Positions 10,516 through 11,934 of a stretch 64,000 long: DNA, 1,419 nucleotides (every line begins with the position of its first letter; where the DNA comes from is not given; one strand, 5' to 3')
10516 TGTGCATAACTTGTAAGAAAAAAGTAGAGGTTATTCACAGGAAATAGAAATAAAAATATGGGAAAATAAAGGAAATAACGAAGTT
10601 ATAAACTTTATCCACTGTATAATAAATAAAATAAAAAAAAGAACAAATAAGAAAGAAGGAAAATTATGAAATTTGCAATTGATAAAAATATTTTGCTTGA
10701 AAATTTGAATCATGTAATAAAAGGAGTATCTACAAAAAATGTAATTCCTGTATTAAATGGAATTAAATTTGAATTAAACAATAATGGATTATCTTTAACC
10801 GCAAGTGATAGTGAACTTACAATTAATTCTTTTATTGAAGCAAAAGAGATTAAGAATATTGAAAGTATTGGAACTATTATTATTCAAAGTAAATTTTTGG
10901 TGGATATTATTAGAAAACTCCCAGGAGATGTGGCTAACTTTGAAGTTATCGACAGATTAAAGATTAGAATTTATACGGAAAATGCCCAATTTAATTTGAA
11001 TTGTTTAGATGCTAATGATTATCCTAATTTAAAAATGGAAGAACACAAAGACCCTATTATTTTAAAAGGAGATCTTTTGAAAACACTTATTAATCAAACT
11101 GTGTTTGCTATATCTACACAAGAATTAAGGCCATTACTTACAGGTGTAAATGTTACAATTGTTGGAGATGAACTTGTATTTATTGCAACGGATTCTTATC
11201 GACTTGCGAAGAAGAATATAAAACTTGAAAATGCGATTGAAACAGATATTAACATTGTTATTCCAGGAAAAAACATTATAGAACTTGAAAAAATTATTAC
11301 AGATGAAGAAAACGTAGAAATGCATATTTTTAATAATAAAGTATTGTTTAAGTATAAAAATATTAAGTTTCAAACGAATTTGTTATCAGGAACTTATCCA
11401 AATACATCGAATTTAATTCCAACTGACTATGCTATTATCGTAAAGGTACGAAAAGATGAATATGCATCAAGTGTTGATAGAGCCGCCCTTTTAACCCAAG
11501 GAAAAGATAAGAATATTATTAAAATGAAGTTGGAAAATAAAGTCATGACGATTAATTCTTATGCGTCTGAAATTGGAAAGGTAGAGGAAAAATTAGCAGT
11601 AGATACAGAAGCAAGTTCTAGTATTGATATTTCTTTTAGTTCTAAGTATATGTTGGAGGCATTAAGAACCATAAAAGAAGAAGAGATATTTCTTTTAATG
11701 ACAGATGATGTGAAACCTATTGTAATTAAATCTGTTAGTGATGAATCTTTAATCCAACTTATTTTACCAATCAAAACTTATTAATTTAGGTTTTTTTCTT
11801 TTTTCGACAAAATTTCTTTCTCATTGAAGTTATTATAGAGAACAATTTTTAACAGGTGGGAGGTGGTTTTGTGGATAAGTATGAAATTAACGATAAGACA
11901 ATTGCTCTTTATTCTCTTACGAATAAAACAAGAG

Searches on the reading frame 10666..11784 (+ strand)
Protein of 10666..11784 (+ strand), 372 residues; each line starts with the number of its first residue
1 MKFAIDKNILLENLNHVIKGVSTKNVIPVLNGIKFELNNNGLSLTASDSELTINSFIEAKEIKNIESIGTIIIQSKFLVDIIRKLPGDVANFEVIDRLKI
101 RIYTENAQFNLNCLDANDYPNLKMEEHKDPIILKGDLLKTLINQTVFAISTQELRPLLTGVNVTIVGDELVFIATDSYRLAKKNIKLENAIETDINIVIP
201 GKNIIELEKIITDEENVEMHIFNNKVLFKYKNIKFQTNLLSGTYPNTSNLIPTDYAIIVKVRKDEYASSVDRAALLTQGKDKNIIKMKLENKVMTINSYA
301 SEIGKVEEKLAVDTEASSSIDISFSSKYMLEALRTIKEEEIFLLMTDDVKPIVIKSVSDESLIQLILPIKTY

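Call 63: search_protein_families(library=pfam, proteins=[window:10666-11784:+], max_evalue=0.00001)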
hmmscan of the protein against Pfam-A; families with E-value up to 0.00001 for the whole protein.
window:10666-11784:+ (372 aa): 3 families
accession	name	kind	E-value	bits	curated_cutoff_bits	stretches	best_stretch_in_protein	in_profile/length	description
PF02767.21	DNA_pol3_beta_2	-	9.3e-39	132.8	27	1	133-246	2-116/116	DNA polymerase III beta subunit, central domain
PF00712.24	DNA_pol3_beta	-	8.2e-35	120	24.4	2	1-122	1-119/120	DNA polymerase III beta subunit, N-terminal domain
PF02768.20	DNA_pol3_beta_3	-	4.4e-27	94.7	27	1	249-369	2-120/121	DNA polymerase III beta subunit, C-terminal domain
